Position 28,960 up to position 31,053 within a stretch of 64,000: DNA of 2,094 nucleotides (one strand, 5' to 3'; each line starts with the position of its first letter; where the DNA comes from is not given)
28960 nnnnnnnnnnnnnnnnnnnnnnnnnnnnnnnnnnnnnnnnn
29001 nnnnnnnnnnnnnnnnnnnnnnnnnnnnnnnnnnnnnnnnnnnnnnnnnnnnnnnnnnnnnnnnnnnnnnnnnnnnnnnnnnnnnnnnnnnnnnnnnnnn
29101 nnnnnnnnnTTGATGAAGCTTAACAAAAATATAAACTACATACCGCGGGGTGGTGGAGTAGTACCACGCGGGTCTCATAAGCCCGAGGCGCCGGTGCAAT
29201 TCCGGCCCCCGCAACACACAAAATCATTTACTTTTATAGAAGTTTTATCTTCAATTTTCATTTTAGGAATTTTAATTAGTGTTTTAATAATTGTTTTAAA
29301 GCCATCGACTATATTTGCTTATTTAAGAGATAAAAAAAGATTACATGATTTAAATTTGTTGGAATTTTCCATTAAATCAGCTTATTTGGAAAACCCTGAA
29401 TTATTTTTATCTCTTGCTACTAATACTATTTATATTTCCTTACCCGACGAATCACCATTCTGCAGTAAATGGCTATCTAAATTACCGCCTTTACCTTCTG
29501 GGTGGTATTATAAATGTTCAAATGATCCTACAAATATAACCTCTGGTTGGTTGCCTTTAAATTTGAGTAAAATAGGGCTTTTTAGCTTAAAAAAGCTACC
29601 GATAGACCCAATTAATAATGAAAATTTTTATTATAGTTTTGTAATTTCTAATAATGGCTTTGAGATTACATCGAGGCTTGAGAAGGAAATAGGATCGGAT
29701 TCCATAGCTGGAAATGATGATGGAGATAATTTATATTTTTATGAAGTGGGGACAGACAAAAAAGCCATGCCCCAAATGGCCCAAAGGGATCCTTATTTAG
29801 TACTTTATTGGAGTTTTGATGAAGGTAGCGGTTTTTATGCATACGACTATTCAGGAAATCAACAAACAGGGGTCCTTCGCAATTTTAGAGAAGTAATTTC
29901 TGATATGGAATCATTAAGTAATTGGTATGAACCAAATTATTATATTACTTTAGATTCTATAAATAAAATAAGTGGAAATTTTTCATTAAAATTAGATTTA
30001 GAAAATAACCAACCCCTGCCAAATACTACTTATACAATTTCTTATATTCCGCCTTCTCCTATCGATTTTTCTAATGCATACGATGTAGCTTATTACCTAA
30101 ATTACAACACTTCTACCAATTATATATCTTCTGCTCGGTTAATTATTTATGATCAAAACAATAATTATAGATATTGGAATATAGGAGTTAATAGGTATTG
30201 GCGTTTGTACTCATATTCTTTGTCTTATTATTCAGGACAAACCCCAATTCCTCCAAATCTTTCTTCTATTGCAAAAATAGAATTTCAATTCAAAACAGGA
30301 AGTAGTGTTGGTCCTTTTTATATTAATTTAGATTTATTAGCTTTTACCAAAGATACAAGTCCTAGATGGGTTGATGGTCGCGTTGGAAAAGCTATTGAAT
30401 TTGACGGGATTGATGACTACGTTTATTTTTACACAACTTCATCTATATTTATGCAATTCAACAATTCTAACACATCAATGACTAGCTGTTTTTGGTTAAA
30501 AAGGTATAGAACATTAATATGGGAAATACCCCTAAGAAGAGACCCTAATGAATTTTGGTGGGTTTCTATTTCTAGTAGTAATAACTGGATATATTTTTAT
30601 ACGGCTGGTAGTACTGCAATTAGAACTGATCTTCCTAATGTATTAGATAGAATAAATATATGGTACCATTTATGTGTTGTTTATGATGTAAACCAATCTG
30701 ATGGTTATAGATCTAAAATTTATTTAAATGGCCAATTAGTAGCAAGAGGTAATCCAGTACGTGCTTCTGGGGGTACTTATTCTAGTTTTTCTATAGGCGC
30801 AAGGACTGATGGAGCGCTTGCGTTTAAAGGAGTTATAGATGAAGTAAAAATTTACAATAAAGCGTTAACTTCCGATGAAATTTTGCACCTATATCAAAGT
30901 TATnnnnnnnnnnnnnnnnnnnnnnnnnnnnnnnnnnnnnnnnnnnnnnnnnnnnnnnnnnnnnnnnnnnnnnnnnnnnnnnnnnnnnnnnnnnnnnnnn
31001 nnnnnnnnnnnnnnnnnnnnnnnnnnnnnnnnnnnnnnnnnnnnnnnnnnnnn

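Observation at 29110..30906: Pilin-like protein with a LamG lectin domain whose reading frame begins inside the initiator tRNA gene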

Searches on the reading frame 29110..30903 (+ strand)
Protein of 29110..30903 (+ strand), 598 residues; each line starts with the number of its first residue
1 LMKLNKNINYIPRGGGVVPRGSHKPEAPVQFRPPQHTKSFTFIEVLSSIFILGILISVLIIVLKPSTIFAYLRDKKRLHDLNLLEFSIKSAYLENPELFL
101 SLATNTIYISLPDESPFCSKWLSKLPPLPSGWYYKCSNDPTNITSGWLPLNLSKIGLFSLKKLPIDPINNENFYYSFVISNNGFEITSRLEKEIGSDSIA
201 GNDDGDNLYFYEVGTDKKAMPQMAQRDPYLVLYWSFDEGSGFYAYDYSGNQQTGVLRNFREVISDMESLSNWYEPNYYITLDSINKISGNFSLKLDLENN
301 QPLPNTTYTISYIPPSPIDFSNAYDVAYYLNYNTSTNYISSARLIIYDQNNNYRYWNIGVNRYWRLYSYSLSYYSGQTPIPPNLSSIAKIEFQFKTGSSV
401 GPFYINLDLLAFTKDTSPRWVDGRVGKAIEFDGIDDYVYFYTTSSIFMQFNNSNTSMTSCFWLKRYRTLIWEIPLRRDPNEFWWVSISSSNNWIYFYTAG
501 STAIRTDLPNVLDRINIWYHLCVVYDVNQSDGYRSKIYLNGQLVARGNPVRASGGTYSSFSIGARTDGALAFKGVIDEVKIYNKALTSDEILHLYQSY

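Call 6: search_protein_families(library=pfam, proteins=[window:29110-30903:+], max_evalue=1)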
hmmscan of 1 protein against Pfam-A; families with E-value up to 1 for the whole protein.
window:29110-30903:+ (598 aa): 3 families
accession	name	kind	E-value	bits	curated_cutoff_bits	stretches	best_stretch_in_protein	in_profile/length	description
PF13385.13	Laminin_G_3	-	1e-19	71.6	27.6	1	435-591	4-150/151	Concanavalin A-like lectin/glucanases superfamily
PF07963.17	N_methyl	-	0.0026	17.7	21.2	1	38-59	5-26/27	Prokaryotic N-terminal methylation motif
PF02973.23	Sialidase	-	0.03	14.3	26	1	571-593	161-183/189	Sialidase, N-terminal domain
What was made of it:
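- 29227..29796 (+): Type IV pilin module (mature residues 1-190): F1, E5, a hydrophobic alpha1 helix (residues 2-55) and a beta-sheet head. N_methyl scores 17.7 bits, below the 21.2 cut-off (call 6).
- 30358..30906 (+): Main body of the LamG / ConA-like lectin domain, plus the stop codon (30904-30906). PF13385, E 1e-19 (call 6).
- On Type IV pilin / class III signal peptide protein: The score is 17.7 bits against a cut-off of 21.2 (call 6).
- On LamG / ConA-like lectin domain (PF13385): E 1e-19, 71.6 bits against 27.6, covering profile positions 4-150 of 151 (call 6).
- Checked: LamG: PF13385 matches residues 435-591 with E 1e-19, 71.6 bits against a cut-off of 27.6 (call 6).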

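Call 7: search_protein_families(library=ncbifam, proteins=[window:29110-30903:+], max_evalue=1)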
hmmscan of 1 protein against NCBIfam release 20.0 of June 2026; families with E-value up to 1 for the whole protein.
window:29110-30903:+ (598 aa): 4 families
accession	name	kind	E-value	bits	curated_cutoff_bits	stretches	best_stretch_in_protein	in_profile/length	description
NF052521.1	TafC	equivalog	3.7e-06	26.3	410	1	534-597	295-362/373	TafC family fimbrial protein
TIGR01710.1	typeII_sec_gspG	equivalog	0.0019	18.2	88.85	1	39-61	2-24/134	type II secretion system major pseudopilin GspG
NF041013.1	T4P_ComGE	equivalog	0.085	13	49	1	37-62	3-28/83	competence type IV pilus minor pilin ComGE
NF040982.1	ComGD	equivalog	0.72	10.3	70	0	38-81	2-43/139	competence type IV pilus minor pilin ComGD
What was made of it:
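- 29227..29796 (+): There is a weak GspG/ComG N-terminal match (call 7).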

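Call 10: find_homologous_proteins(query=window:29110-30903:+, max_evalue=0.001)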
Query window:29110-30903:+ (598 aa): 45 proteins with E <= 0.001 among 8000 candidates.
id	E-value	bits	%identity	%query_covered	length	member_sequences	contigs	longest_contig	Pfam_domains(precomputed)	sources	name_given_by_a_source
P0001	0.0e+0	1373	100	100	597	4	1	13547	PF13385.14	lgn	-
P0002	0.0e+0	1080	100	79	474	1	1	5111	-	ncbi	ncbi:MAG: hypothetical protein QXD43_03280, partial [Candidatus Aenigmatarchaeota archaeon]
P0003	3.2e-211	721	60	94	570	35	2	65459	PF13385.14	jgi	jgi:hypothetical protein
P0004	3.8e-161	556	67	61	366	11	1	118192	PF13385.14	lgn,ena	-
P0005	6.8e-60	221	44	37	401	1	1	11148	PF07963.18,PF13385.14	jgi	jgi:prepilin-type N-terminal cleavage/methylation domain-containing protein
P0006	2.3e-58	216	44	37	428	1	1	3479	PF07963.18,PF13385.14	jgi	-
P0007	3.5e-41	160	42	37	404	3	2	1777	PF07963.18,PF13385.14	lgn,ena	-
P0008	3.0e-39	153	38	32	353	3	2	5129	PF13385.14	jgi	jgi:hypothetical protein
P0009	5.7e-37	146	35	39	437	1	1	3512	PF13385.14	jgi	jgi:prepilin-type N-terminal cleavage/methylation domain-containing protein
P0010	1.7e-36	144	33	42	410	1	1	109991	PF07963.18,PF07953.21,PF13385.14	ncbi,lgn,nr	ncbi:MAG: prepilin-type N-terminal cleavage/methylation domain-containing protein [Candidatus Lipton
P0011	8.4e-26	109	37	28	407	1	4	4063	PF07963.18,PF07953.21,PF13385.14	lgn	-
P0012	1.4e-22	98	34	37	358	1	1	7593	PF13385.14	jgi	jgi:prepilin-type N-terminal cleavage/methylation domain-containing protein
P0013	2.1e-22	98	30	61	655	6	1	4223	PF13385.14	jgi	-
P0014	2.8e-21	94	30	30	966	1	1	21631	PF13229.13,PF13385.14,PF22842.4,PF02210.32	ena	-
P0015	3.5e-21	94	30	30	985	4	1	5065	PF13229.13,PF13385.14,PF22842.4,PF02210.32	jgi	jgi:parallel beta-helix repeat protein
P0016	3.0e-18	84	36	30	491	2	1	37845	PF13385.14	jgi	jgi:hypothetical protein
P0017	2.4e-17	81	33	32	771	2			PF13385.14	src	-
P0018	3.0e-16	77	32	30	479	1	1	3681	PF13385.14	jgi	jgi:hypothetical protein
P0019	4.7e-16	77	32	30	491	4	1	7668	PF13385.14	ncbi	ncbi:MAG: LamG domain-containing protein [Candidatus Aenigmatarchaeota archaeon]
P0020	2.4e-14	71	31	30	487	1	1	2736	PF13385.14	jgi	jgi:hypothetical protein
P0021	5.4e-14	70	32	28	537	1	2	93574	PF22925.4,PF13385.14,PF18962.8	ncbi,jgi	jgi:hypothetical protein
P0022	9.5e-14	69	34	30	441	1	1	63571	PF13385.14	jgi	jgi:hypothetical protein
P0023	4.7e-13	67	24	61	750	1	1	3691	PF09603.16,PF13385.14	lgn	-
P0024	9.8e-13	66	32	30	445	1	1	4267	PF07953.21,PF13385.14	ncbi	ncbi:MAG: LamG domain-containing protein [Nanopusillaceae archaeon]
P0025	4.6e-12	63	29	30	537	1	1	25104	PF22925.4,PF13385.14,PF18962.8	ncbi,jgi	jgi:hypothetical protein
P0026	3.3e-11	61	27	29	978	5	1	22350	PF13385.14,PF18884.6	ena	-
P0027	7.2e-11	59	31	27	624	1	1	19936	PF13385.14,PF02210.32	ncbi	-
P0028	8.0e-11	59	32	30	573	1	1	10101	PF01011.29,PF14435.12,PF13360.14,PF07953.21,PF13385.14,PF13570.14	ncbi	-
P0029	1.9e-10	58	26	29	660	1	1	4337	PF07953.21,PF13385.14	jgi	jgi:hypothetical protein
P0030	9.9e-10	56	28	30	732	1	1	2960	PF13385.14,PF14528.12,PF10102.15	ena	-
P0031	1.8e-9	55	27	30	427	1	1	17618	PF13385.14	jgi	jgi:hypothetical protein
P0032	1.4e-8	52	32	30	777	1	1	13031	PF13229.13,PF00801.27,PF13385.14,PF05048.20,PF18911.7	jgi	jgi:parallel beta-helix repeat protein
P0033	3.8e-8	50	30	29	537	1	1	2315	PF01011.29,PF14435.12,PF13360.14,PF13385.14,PF13570.14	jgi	jgi:hypothetical protein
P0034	6.3e-8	50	34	13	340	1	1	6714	PF13385.14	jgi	-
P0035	8.1e-8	49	26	43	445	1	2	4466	PF13385.14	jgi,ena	-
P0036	4.9e-7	47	26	29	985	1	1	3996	PF13582.13,PF01421.26,PF13688.13,PF13385.14,PF13574.13,PF13583.12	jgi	jgi:hypothetical protein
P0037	8.0e-6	43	29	29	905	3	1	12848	PF13360.14,PF00404.25,PF13385.14,PF13570.14,PF07705.18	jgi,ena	-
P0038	1.3e-5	42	37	12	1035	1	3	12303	PF00754.32,PF13385.14,PF02210.32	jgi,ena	-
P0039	3.0e-5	41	29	30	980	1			PF22352.3,PF11617.14,PF13385.14,PF18962.8,PF02973.23,PF02210.32,PF19081.7,PF00041.28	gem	-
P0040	3.5e-5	41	37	11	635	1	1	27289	PF13385.14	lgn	-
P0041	4.2e-5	40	26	29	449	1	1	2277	PF13385.14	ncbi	-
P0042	4.5e-5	40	31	27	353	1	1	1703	PF13385.14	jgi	jgi:hypothetical protein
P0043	4.1e-4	37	26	29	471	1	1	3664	PF17957.8,PF13385.14,PF19077.7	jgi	-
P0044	5.0e-4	37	27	30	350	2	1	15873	PF07953.21,PF13385.14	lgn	-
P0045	5.4e-4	37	28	18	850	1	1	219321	PF13385.14,PF02210.32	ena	-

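Call 12: find_encoding_contigs(protein=P0003, flank=6000, max_places=4)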
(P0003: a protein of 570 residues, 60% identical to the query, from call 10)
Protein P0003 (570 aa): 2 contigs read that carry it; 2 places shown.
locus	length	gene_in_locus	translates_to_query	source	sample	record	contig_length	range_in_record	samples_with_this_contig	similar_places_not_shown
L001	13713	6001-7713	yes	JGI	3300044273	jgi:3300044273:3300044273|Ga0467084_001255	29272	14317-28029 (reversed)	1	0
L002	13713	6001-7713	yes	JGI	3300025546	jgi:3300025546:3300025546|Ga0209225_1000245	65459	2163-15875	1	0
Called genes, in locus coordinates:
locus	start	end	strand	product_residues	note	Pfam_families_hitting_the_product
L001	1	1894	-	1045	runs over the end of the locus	?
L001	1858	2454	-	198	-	-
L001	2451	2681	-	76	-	-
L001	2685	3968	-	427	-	PF02403:Seryl_tRNA_N, PF00587:tRNA-synt_2b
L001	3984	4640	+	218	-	-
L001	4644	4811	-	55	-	-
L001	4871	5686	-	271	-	PF12146:Hydrolase_4, PF00561:Abhydrolase_1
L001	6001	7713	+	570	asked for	PF13385:Laminin_G_3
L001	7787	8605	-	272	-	PF00763:THF_DHG_CYH, PF02882:THF_DHG_CYH_C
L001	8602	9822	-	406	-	PF00464:SHMT, PF00155:Aminotran_1_2 (weak)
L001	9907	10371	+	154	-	-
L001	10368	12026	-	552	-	PF00437:T2SSE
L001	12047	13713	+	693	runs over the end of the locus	PF00912:Transgly, PF00905:Transpeptidase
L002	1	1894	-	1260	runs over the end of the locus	PF00932:LTD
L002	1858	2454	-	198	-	-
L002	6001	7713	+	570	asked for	PF13385:Laminin_G_3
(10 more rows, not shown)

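Call 13: find_encoding_contigs(protein=P0004, flank=6000, max_places=4)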
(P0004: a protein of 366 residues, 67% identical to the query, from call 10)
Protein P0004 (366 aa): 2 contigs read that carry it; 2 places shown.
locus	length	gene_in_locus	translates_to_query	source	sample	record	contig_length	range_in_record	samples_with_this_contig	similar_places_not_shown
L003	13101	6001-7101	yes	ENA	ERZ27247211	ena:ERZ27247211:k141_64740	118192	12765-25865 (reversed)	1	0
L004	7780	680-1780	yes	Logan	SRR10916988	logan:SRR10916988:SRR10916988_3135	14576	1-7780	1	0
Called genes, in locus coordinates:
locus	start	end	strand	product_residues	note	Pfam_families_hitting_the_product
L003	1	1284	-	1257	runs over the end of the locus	PF00932:LTD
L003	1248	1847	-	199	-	-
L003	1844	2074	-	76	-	-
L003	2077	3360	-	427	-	PF02403:Seryl_tRNA_N, PF00587:tRNA-synt_2b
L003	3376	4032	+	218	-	-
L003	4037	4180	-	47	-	-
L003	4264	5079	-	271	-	PF12146:Hydrolase_4, PF00561:Abhydrolase_1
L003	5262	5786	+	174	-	-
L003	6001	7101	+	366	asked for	PF13385:Laminin_G_3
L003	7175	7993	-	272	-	PF00763:THF_DHG_CYH, PF02882:THF_DHG_CYH_C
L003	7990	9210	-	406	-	PF00464:SHMT, PF00155:Aminotran_1_2 (weak)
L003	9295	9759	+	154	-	-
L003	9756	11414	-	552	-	PF00437:T2SSE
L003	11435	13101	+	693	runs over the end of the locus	PF00912:Transgly, PF00905:Transpeptidase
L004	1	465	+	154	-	?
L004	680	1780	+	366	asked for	PF13385:Laminin_G_3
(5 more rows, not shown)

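Call 17: find_encoding_contigs(protein=P0001, flank=3000, max_places=6)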
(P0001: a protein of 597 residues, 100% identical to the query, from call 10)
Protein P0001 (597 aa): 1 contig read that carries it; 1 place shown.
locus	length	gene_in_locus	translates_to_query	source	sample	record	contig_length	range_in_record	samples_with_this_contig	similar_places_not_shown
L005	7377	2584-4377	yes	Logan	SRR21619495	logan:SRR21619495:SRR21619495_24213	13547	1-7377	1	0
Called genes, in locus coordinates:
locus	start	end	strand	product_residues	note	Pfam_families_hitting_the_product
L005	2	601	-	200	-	?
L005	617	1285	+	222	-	-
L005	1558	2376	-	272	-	PF12146:Hydrolase_4, PF00561:Abhydrolase_1, PF12697:Abhydrolase_6 (weak)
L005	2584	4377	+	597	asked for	PF13385:Laminin_G_3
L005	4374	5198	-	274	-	PF00763:THF_DHG_CYH, PF02882:THF_DHG_CYH_C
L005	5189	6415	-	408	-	PF00464:SHMT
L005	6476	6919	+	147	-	-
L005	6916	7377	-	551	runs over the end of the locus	PF00437:T2SSE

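Call 18: find_encoding_contigs(protein=P0002, flank=3000, max_places=6)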
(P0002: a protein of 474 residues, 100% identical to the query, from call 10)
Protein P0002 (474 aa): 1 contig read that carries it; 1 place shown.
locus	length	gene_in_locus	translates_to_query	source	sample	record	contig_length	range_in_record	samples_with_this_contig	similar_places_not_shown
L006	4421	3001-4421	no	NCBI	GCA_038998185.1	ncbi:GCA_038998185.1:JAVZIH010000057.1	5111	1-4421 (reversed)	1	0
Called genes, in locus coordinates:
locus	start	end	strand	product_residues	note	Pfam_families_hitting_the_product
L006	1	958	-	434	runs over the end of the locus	PF02403:Seryl_tRNA_N, PF00587:tRNA-synt_2b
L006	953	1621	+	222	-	-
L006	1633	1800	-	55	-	-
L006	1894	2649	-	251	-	PF00561:Abhydrolase_1, PF12146:Hydrolase_4, PF12697:Abhydrolase_6 (weak)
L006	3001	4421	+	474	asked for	?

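Call 39: list_cluster_members(proteins=[P0001, P0002, P0003, P0004, P0046])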
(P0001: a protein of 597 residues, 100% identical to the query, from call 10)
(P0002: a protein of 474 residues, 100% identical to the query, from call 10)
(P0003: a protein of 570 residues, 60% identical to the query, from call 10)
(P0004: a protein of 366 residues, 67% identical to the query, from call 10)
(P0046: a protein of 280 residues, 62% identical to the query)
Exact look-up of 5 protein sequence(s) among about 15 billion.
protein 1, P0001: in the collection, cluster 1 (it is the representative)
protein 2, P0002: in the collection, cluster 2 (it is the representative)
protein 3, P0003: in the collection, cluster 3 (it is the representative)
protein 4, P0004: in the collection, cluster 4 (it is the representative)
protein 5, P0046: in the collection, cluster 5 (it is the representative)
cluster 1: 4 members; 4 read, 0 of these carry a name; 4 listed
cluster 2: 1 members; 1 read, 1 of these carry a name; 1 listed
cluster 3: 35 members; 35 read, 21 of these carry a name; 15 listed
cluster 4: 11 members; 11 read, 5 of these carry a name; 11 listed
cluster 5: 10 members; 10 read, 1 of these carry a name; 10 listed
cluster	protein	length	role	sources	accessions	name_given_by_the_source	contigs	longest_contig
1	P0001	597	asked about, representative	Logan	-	-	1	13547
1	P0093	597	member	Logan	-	-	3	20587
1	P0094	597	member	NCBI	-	-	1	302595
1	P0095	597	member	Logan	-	-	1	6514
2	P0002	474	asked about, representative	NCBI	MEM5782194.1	MAG: hypothetical protein QXD43_03280, partial [Candidatus Aenigmatarchaeota archaeon]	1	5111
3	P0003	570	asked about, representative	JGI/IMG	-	hypothetical protein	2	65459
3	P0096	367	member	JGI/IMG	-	hypothetical protein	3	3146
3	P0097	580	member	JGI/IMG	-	hypothetical protein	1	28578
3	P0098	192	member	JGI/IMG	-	hypothetical protein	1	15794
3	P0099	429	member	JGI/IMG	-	hypothetical protein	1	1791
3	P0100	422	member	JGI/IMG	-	hypothetical protein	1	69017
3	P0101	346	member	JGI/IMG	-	hypothetical protein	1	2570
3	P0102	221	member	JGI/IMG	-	hypothetical protein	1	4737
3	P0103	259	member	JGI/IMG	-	hypothetical protein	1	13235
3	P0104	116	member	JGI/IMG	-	hypothetical protein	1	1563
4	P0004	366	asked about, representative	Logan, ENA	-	-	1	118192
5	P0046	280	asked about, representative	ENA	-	-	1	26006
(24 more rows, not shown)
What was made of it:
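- Many cluster members are fragments that sit on long contigs (call 39).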

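Call 42: find_encoding_contigs(protein=P0093, flank=8000, max_places=4)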
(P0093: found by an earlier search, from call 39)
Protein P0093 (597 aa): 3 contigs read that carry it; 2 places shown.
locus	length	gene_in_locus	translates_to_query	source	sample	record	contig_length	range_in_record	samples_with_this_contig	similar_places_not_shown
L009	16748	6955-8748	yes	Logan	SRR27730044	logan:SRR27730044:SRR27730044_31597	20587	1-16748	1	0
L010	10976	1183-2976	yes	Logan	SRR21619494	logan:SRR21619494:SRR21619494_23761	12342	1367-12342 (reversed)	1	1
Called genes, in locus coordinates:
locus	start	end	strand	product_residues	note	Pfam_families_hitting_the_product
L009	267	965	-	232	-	PF05552:MS_channel_1st_1 (weak)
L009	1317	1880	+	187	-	-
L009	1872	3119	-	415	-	PF00932:LTD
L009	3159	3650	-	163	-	PF01245:Ribosomal_L19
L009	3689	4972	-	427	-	PF02403:Seryl_tRNA_N, PF00587:tRNA-synt_2b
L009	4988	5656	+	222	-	-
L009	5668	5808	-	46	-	-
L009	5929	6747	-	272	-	PF12146:Hydrolase_4, PF00561:Abhydrolase_1, PF12697:Abhydrolase_6 (weak)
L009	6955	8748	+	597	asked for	PF13385:Laminin_G_3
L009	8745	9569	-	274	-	PF00763:THF_DHG_CYH, PF02882:THF_DHG_CYH_C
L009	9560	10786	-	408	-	PF00464:SHMT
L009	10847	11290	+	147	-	-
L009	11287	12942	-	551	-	PF00437:T2SSE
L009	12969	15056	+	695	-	PF00912:Transgly, PF00905:Transpeptidase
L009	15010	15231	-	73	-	-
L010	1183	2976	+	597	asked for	PF13385:Laminin_G_3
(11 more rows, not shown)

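Call 43: find_encoding_contigs(protein=P0095, flank=8000, max_places=3)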
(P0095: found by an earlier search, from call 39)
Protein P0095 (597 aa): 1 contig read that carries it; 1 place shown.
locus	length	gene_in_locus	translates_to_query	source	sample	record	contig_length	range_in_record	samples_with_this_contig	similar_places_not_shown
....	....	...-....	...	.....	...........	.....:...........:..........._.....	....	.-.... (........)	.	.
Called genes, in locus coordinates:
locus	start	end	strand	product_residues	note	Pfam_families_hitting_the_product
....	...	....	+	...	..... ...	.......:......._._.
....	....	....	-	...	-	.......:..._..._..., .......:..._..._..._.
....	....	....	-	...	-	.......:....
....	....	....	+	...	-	-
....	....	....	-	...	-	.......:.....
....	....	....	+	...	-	?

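Call 50: search_solved_structures(query=window:29227-30903:+, max_evalue=1)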
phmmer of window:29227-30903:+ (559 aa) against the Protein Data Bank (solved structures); distinct sequences matched with E-value up to 1: 3.
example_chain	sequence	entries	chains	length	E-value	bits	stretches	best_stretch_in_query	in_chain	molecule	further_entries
5hon_A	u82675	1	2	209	0.008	18.1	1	478-557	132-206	Extracellular arabinanase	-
9lad_C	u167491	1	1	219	0.31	12.8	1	477-555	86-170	Neuronal pentraxin-2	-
5cer_B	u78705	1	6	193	0.86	11.4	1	112-188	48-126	Bd3460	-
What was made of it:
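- Closest known: Modular type IV pilins, in particular Streptococcus sanguinis PilC. Different: There is no sequence-level match to any solved pilin (call 50).
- Tried and rejected: Only marginal LamG-type hits, and no solved pilin relative (call 50).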

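Call 61: find_related_loci(query=A2, collection=genome_contigs, flank=3000)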
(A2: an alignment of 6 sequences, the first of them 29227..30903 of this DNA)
Query A2 (559 aa) in genome_contigs; peptide patterns used: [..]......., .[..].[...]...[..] (x = any residue, [..] = any of these).
227 stretches matched a pattern; 17 encode a relative of the query (tblastn E <= 1e-3); 17 distinct loci.
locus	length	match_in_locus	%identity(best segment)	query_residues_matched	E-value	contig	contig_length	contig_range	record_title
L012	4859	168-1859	62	1-559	0e+0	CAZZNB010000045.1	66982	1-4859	MAG TPA_asm: uncultured Candidatus Saccharibacteria bacterium isolate binchicken_co25_111 genome assembly, contig: k141_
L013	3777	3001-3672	38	1-219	2e-32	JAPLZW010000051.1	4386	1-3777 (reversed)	MAG: Candidatus Wolfebacteria bacterium isolate LacPavin_0920_WC70_MAG_44_7 LacPavin_0920_WC70_scaffold_1021159, whole g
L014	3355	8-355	44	107-215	1e-18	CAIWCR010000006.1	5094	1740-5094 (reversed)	MAG: uncultured Parcubacteria group bacterium isolate AlinenLipids_bin-8440 genome assembly, contig: bin-8440:06/47, who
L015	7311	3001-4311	29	192-558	7e-13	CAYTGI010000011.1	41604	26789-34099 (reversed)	MAG TPA_asm: uncultured Candidatus Saccharibacteria bacterium isolate SRP141376_co3_398 genome assembly, contig: NODE_23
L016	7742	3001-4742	27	191-556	1e-10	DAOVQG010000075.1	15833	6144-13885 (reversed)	MAG TPA_asm: Phycisphaerales bacterium isolate CSMAG_1569 CSMAG_1569_k141_2372946_length_15833_cov_33.0157, whole genome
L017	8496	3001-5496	28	348-556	1e-10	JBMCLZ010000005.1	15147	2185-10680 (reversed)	MAG: Candidatus Dojkabacteria bacterium isolate D1M03_48 NODE_2235_length_15147_cov_4.644911, whole genome shotgun seque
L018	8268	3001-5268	26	348-556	6e-10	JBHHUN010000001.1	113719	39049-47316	MAG: Candidatus Dojkabacteria bacterium isolate S.5.sp3_bin.15 NODE_4_length_113719_cov_7.412866, whole genome shotgun s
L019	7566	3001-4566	35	298-557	1e-9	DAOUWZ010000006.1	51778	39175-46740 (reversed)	MAG TPA_asm: bacterium isolate CSMAG_888 CSMAG_888_k141_3071_length_51778_cov_28.0000, whole genome shotgun sequence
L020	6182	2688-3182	28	384-558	7e-9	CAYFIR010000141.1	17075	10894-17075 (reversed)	MAG TPA_asm: uncultured Bacteroidia bacterium isolate ERP003628_co2_62 genome assembly, contig: NODE_2443_length_17075_c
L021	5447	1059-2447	78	191-557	4e-8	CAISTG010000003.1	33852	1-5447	MAG: Candidatus Buchananbacteria bacterium isolate MJ-time_bin-7222 genome assembly, contig: bin-7222:03/66, whole genom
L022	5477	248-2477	29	191-558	3e-11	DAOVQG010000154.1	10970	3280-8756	MAG TPA_asm: Phycisphaerales bacterium isolate CSMAG_1569 CSMAG_1569_k141_2467430_length_10970_cov_60.8989, whole genome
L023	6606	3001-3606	26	191-556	1e-7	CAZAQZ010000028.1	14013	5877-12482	MAG TPA_asm: uncultured Verrucomicrobiota bacterium isolate binchicken_co162_501 genome assembly, contig: NODE_10371_len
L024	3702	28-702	54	173-557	1e-7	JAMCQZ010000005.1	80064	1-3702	MAG: Patescibacteria group bacterium isolate FK_Sedi_A_Bin.300 NODE_479_length_80064_cov_7.08884, whole genome shotgun s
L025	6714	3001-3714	30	191-552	2e-6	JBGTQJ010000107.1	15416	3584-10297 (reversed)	MAG: Saprospiraceae bacterium isolate WDNA11_bin.10.permissive NODE_107_length_15416_cov_11.854176, whole genome shotgun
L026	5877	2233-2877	33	191-558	5e-6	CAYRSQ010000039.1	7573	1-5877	MAG TPA_asm: uncultured archaeon isolate SRP178699_co1_573 genome assembly, contig: NODE_13937_length_7573_cov_4.771881,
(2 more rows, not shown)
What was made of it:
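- Tried and rejected: The closest is a 62%-identical orthologue in a MAG labelled Candidatus Saccharibacteria (call 61), so taxonomy below Patescibacteria is left open.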
